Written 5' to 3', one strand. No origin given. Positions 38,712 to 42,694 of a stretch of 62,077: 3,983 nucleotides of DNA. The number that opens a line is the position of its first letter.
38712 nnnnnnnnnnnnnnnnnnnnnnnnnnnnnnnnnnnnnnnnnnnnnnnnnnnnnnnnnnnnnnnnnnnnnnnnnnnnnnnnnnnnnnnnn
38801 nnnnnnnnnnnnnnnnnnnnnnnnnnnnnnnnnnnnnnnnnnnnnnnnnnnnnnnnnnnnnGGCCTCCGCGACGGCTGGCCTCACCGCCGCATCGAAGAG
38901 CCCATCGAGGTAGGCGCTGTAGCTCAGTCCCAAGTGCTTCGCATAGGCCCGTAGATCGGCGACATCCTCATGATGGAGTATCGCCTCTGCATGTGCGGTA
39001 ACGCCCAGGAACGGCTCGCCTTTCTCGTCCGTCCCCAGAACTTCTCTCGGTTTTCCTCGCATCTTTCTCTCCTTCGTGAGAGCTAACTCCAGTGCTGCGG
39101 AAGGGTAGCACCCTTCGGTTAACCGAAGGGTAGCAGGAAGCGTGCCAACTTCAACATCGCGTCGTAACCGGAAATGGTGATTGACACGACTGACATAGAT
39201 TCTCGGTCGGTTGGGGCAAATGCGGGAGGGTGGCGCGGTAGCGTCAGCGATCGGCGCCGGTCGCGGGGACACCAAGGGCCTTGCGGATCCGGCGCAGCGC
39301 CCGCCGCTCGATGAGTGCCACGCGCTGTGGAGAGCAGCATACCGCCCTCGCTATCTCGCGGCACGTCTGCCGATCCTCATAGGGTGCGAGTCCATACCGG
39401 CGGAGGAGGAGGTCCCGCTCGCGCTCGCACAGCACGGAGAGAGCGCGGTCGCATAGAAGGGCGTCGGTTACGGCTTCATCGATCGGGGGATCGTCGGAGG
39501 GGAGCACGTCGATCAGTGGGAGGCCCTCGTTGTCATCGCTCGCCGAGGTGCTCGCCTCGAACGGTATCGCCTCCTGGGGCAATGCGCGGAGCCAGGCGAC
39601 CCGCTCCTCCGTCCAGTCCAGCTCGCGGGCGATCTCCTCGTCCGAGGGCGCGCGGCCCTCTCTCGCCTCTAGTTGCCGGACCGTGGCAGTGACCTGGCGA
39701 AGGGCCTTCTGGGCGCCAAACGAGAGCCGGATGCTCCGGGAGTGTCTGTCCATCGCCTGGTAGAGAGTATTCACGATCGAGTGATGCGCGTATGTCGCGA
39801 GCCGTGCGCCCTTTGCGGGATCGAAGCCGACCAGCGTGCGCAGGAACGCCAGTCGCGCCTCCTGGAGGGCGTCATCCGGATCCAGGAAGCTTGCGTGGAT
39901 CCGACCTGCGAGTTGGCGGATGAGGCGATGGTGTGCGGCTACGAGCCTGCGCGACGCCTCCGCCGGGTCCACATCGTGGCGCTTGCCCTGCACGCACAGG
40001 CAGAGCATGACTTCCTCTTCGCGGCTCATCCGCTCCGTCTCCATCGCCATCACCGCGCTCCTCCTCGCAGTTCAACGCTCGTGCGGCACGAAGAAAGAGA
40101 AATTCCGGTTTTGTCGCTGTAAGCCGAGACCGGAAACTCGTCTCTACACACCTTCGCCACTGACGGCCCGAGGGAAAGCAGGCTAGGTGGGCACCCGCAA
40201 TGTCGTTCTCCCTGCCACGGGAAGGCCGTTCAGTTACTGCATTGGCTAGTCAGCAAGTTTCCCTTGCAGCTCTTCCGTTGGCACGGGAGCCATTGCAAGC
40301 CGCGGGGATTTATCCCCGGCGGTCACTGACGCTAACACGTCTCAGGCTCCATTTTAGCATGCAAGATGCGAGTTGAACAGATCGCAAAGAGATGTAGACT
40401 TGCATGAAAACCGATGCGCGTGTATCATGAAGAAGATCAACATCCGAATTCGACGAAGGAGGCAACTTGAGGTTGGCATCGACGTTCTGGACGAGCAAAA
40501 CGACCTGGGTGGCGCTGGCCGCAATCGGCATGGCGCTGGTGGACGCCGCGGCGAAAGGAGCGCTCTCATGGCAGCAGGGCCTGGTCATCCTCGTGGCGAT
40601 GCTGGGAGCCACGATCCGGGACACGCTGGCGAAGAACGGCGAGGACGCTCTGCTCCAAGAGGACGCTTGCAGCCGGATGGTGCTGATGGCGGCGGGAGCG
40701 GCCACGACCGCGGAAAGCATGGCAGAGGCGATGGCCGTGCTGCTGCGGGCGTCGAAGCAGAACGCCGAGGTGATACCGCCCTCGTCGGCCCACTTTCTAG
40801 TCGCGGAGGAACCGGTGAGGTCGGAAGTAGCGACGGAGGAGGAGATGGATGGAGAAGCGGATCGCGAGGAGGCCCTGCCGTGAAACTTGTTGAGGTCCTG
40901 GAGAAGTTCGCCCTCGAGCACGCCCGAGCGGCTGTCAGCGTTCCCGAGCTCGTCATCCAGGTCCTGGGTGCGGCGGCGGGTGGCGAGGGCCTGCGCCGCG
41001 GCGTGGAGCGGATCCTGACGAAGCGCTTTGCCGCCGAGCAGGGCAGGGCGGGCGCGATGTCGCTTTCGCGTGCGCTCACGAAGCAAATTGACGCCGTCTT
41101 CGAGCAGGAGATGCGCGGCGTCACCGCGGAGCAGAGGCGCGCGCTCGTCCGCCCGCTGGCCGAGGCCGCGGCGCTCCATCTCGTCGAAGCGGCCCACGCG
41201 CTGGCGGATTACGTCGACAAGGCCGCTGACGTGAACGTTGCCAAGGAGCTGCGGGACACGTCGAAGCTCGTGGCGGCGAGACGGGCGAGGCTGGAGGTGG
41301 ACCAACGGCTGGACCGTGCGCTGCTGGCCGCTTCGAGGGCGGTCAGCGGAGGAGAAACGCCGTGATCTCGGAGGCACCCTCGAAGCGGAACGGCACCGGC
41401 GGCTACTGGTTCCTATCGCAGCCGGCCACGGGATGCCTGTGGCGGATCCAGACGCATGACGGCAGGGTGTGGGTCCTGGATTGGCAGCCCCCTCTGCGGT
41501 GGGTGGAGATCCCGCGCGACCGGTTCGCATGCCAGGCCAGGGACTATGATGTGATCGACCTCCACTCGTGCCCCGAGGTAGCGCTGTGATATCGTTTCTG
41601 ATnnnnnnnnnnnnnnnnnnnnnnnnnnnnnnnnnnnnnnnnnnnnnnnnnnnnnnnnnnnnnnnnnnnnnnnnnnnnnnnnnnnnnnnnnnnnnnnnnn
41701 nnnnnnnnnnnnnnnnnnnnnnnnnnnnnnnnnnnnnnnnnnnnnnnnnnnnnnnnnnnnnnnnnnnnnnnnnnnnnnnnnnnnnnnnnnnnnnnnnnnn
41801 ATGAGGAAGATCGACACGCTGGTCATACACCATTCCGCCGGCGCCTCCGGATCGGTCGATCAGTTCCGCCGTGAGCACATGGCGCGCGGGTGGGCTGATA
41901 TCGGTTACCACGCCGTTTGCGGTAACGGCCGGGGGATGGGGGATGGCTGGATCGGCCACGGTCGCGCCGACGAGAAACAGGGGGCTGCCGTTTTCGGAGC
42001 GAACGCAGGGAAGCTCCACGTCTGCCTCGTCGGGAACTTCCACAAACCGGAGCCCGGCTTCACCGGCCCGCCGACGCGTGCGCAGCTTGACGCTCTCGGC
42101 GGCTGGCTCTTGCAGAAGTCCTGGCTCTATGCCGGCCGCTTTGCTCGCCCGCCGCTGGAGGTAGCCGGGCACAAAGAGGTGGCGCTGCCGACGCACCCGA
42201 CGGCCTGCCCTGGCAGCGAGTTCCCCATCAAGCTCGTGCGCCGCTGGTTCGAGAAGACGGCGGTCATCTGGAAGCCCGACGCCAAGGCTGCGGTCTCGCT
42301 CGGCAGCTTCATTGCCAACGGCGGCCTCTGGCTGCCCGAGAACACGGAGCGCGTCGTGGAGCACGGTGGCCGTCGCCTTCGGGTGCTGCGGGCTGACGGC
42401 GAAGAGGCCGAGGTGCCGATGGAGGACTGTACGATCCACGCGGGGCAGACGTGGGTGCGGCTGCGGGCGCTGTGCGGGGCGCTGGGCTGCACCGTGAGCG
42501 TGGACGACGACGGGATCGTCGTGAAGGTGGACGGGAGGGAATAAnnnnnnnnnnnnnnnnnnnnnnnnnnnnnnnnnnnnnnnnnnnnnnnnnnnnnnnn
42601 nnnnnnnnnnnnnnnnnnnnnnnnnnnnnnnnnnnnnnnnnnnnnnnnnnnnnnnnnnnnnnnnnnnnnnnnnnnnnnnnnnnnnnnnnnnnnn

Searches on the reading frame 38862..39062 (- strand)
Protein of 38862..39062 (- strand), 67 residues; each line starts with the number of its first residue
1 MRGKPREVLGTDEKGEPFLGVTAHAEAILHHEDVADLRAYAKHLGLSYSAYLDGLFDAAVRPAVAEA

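Call 113: predict_structure(protein=window:38862-39062:-)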
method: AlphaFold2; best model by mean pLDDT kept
length: 67 residues; sequences in the alignment: 1
mean_pLDDT: 66.2   pTM: 0.39
mean pLDDT of the five models: 66.2, 65.5, 63.1, 62.2, 60.3
residues with pLDDT >= 90: 3; 70-90: 26; 50-70: 26; < 50: 12
segments of 3 or more residues with pLDDT < 50: 23-27, 65-67
pLDDT, mean of each block of 10 residues (from residue 1): 60 70 48 70 86 74 49
secondary structure, 60 per line:
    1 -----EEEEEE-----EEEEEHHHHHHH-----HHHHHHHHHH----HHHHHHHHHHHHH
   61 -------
elements in order: E6-11 E17-21 H22-28 H34-43 H48-60

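Call 116: fold_search(model_id=the predicted structure, library=pdb)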
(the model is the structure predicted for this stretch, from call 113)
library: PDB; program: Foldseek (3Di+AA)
matches with E <= 10: 23; with E <= 0.001: 0
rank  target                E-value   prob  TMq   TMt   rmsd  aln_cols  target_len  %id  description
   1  7s03_A                5.1e+00  0.08  0.31  0.20   7.9        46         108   17  DNA-binding domain of human SETMAR in complex with Hsmar1 terminal inverted repeat (TIR) DNA (released 2022-08-03)
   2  4u7b_A                5.5e+00  0.08  0.31  0.07  10.4        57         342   21  Crystal structure of a pre-cleavage Mos1 transpososome (released 2015-02-11)
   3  3hot_B                5.5e+00  0.06  0.26  0.07   9.0        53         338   21  Crystal structure of the Mos1 mariner paired end complex with Mn (released 2009-09-22)
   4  4oaz_A                5.9e+00  0.14  0.36  0.32   8.4        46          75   20  BldD CTD-c-di-GMP complex (released 2014-11-19)
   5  2din_MODEL_1_A        5.9e+00  0.03  0.28  0.28  11.4        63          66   17  Solution structure of the Myb_DNA-binding domain of human Cell division cycle 5-like protein (released 2007-04-03)
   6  3lsg_C                6.3e+00  0.06  0.28  0.20   6.8        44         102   18  The crystal structure of the C-terminal domain of the two-component response regulator yesN from Fusobacterium nucleat (released 2010-02-23)
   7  5tzf_D                6.8e+00  0.15  0.35  0.31   7.2        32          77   31  Structure of the BldD CTD(D116A)-(c-di-GMP)2 intermediate, form 1 (released 2017-04-19)
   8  8co2_A                6.8e+00  0.14  0.31  0.28   2.6        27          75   33  YdaS N-terminal domain from prophage CP-933P in E. coli O157:H7 (released 2023-03-08)
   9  8bx1_A                6.8e+00  0.08  0.26  0.15   5.7        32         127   16  Oct4/Sox2 protein:DNA complex (released 2023-12-20)
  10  1i1g_A                8.5e+00  0.08  0.37  0.19   9.2        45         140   18  CRYSTAL STRUCTURE OF THE LRP-LIKE TRANSCRIPTIONAL REGULATOR FROM THE ARCHAEON PYROCOCCUS FURIOSUS (released 2002-02-06)
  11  2oap_1                8.5e+00  0.08  0.33  0.05   7.4        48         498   17  Crystal structure of the archaeal secretion ATPase GspE in complex with AMP-PNP (released 2007-02-13)
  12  3hos_B                8.5e+00  0.04  0.30  0.07  10.2        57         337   19  Crystal structure of the mariner Mos1 paired end complex with Mg (released 2009-09-22)
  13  3viv_A                9.1e+00  0.04  0.28  0.12   8.4        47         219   19  1510-N membrane-bound stomatin-specific protease K138A mutant in complex with a substrate peptide (released 2012-05-23)
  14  6m4b_A                9.1e+00  0.04  0.27  0.12   8.8        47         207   17  1510-N membrane-bound stomatin-specific protease S97A mutant (released 2020-06-10)
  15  9uu3_B                9.1e+00  0.02  0.28  0.05  14.6        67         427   22  Cryo-EM structure of the maize CER6-GL2 complex bound with CoA (released 2025-10-29)
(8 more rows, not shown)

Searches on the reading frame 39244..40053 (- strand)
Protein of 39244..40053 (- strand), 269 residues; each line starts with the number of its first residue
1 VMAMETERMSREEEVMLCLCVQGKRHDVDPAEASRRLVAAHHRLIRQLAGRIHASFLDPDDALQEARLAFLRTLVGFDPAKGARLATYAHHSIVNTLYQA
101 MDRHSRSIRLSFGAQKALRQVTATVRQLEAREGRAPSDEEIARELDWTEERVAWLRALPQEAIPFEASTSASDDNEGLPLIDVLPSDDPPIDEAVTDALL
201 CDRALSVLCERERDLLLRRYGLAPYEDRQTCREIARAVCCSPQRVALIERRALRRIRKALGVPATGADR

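Call 12: search_protein_families(library=pfam, proteins=[window:39244-40053:-], max_evalue=0.01)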
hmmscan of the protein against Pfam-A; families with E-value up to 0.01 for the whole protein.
window:39244-40053:- (269 aa): 3 families
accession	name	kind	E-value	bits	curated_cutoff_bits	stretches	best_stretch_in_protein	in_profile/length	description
PF04542.20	Sigma70_r2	-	3.2e-11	43.3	24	1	37-106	1-70/71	Sigma-70 region 2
PF04539.22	Sigma70_r3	-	6.4e-11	42.6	25.3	1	117-178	2-63/78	Sigma-70 region 3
PF04545.22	Sigma70_r4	-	1.5e-08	34.4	24.1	1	204-258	1-50/50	Sigma-70, region 4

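Call 14: search_dna_similar(query=window:39244-40053:-, collection=phages, mode=protein, max_rows=15)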
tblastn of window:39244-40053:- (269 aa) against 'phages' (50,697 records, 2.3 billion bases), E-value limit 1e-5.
Records with a match: 31; places in all: 31; records where one place covers at least 80% of the query: 0.
Best place of each record, by identity: <60% 31.
By first word of the organism name: Bacillus 15; Bacteriophage 10; Enterococcus 2; Staphylococcus 1; Salmonella 1; Microcystis 1; Synechococcus 1.
By host as written in the record: - 13; Bacillus cereus 4; Bacillus thuringiensis subsp. kurstaki 2; Bacillus anthracis 2; Bacillus sp. ATCC 27348 2; Bacillus thuringiensis Berliner 1915, DSM 350 2; Staphylococcus aureus 1; Enterococcus faecalis 1; and 4 more.
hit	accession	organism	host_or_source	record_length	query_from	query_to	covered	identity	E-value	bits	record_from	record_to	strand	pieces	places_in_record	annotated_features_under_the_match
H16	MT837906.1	Bacteriophage sp.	human fecal samples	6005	29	241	79%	28.6%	1e-12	73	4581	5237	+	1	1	record has no annotation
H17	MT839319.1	Bacteriophage sp.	human fecal samples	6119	9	194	69%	30.3%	3e-12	72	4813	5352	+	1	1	record has no annotation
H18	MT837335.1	Bacteriophage sp.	human fecal samples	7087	9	194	69%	29.8%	3e-12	72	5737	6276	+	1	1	record has no annotation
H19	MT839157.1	Bacteriophage sp.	human fecal samples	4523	9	194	69%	29.3%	3e-10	66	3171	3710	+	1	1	record has no annotation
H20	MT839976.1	Bacteriophage sp.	human fecal samples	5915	9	191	68%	29.5%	5e-14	77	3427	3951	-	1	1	record has no annotation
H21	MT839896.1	Bacteriophage sp.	human fecal samples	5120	32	194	61%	32.1%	9e-12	71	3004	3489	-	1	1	record has no annotation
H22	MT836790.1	Bacteriophage sp.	human fecal samples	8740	32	207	65%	28.8%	1e-11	70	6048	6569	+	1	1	record has no annotation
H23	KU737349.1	Bacillus phage DIGNKC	Bacillus thuringiensis subsp. kurstaki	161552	17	203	70%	27.1%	1e-5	52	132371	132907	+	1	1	sigma factor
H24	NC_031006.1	Bacillus phage DIGNKC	Bacillus thuringiensis subsp. kurstaki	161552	17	203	70%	27.1%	1e-5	52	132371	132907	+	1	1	RNA polymerase sigma factor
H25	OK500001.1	Bacillus phage vB_BanH_Abinadi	Bacillus anthracis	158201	17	203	70%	26.0%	1e-5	52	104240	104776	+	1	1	RNA polymerase sigma factor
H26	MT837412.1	Bacteriophage sp.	human fecal samples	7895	37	194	59%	30.6%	3e-10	66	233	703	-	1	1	record has no annotation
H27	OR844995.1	Staphylococcus phage SA 1306 Kay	Staphylococcus aureus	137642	9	175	62%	28.1%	5e-10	66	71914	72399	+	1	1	record has no annotation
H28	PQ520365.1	Enterococcus phage IME_EF3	-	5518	13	175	61%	28.8%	2e-11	70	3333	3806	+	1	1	record has no annotation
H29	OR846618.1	Enterococcus phage Efs 1-1-1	Enterococcus faecalis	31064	13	175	61%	28.8%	2e-11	70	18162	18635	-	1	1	record has no annotation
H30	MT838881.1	Bacteriophage sp.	human fecal samples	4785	9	175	62%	26.9%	8e-12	71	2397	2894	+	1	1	record has no annotation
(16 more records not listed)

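Call 17: find_related_loci(query=window:39244-40053:-, collection=viral_contigs, flank=10000)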
Query window:39244-40053:- (269 aa) in viral_contigs; peptide patterns used: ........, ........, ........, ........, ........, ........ (x = any residue, [..] = any of these).
6 stretches matched a pattern; 1 encode a relative of the query (tblastn E <= 1e-3); 1 distinct loci.
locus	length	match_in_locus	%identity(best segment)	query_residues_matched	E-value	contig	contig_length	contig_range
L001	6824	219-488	33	10-99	8e-7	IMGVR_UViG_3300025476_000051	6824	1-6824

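Call 71: search_protein_families(library=phrogs, proteins=[window:39244-40053:-], max_evalue=0.1)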
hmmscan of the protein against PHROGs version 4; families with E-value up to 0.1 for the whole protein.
window:39244-40053:- (269 aa): 3 families
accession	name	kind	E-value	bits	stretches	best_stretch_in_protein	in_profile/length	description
phrog_351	-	transcription regulation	7.5e-37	128.4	1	2-261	478-727/928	RNA polymerase sigma factor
phrog_15865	-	transcription regulation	0.00035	20.9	1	44-101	36-94/386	RNA polymerase sigma factor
phrog_1740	-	transcription regulation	0.001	18.6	1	11-126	37-143/567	RNA polymerase sigma factor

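Call 99: search_protein_families(library=ncbifam, proteins=[window:39244-40053:-], max_evalue=0.01)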
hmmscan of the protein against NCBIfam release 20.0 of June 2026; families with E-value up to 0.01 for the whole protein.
window:39244-40053:- (269 aa): 47 families (the best 25 are shown)
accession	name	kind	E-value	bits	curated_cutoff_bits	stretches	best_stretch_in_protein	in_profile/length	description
TIGR02997.1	Sig70-cyanoRpoD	subfamily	2.2e-29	102.6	384.5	1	31-257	73-298/298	RNA polymerase sigma factor, RpoD/SigA family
TIGR02394.1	rpoS_proteo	equivalog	1.8e-27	96.6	378.7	1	10-260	29-274/285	RNA polymerase sigma factor RpoS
TIGR02393.1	RpoD_Cterm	equivalog_domain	2.6e-25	89.4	354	1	33-259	1-227/238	RNA polymerase sigma factor RpoD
NF005785.0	PRK07598.1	equivalog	7.4e-25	87.6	554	1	31-258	174-400/415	RNA polymerase sigma factor SigC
NF004207.0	PRK05657.1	equivalog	1.2e-24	87.3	394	1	12-260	74-317/329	RNA polymerase sigma factor RpoS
NF005643.0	PRK07406.1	equivalog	7.6e-24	84.5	500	1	32-258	160-385/397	RNA polymerase sigma factor RpoD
TIGR02980.1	SigBFG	subfamily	1.5e-23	83.7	234.35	1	32-260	3-226/227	SigB/SigF/SigG family RNA polymerase sigma factor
NF005642.0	PRK07405.1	subfamily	2.1e-23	83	524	1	31-259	81-308/318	RNA polymerase sigma factor SigD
NF005920.0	PRK07921.1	subfamily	1.6e-22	79.9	464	1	29-258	87-316/328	RNA polymerase sigma factor SigB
NF006666.0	PRK09210.1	equivalog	4.3e-21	75.6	572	1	9-258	114-358/370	RNA polymerase sigma factor RpoD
NF005693.0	PRK07500.1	equivalog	1.5e-20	73.5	315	1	2-260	14-277/289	RNA polymerase factor sigma-32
NF004615.0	PRK05949.1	subfamily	1.7e-19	69.9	530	1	32-258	91-316/327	RNA polymerase sigma factor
NF004562.0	PRK05901.1-4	equivalog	4.3e-19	68.4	779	1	31-259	315-543/571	RNA polymerase sigma factor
TIGR02885.1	spore_sigF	equivalog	7.3e-19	68.5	321.45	1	31-260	10-231/231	RNA polymerase sporulation sigma factor SigF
NF004561.0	PRK05901.1-3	equivalog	4.2e-18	65.8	582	1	29-257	296-524/537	RNA polymerase sigma factor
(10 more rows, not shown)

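Call 105: find_homologous_proteins(query=window:39244-40053:-, max_evalue=1e-20)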
Query window:39244-40053:- (269 aa): 1 proteins with E <= 1e-20 among 7292 candidates.
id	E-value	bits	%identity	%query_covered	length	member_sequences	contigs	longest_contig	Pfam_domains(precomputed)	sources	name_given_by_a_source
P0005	1.8e-96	341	96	63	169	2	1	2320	PF04545.23,PF04539.23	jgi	jgi:RNA polymerase primary sigma factor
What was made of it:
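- Tried and rejected: The sigma search was run with too strict a cut-off and was uninformative (call 105).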

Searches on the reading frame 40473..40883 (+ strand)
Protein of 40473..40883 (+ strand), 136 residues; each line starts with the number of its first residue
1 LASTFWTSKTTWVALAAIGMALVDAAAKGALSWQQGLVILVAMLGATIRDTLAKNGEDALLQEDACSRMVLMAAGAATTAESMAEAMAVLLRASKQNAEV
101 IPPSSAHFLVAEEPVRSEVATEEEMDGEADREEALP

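Call 73: search_protein_families(library=pfam, proteins=[window:40473-40883:+], max_evalue=0.05)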
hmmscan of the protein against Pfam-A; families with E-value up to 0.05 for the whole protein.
window:40473-40883:+ (136 aa): 1 family
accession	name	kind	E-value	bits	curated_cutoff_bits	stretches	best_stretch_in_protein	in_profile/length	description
PF19997.5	ivWA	-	0.0084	15.8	35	1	18-101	68-148/253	vWA domain found in the FtsH ternary systems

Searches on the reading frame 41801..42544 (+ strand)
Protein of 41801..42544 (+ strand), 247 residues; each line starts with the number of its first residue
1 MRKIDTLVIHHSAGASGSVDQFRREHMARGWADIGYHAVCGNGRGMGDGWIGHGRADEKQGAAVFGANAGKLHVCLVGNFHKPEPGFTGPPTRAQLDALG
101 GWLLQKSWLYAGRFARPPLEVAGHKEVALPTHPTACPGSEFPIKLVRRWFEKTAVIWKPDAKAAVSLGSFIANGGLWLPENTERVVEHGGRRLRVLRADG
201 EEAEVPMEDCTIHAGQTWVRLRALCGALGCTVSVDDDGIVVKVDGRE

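Call 73: search_protein_families(library=pfam, proteins=[window:41801-42544:+], max_evalue=0.05)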
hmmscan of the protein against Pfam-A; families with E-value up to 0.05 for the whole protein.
window:41801-42544:+ (247 aa): 1 family
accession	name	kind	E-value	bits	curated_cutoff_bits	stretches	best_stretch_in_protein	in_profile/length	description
PF01510.30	Amidase_2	-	1.5e-09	38.7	26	1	2-138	3-130/131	N-acetylmuramoyl-L-alanine amidase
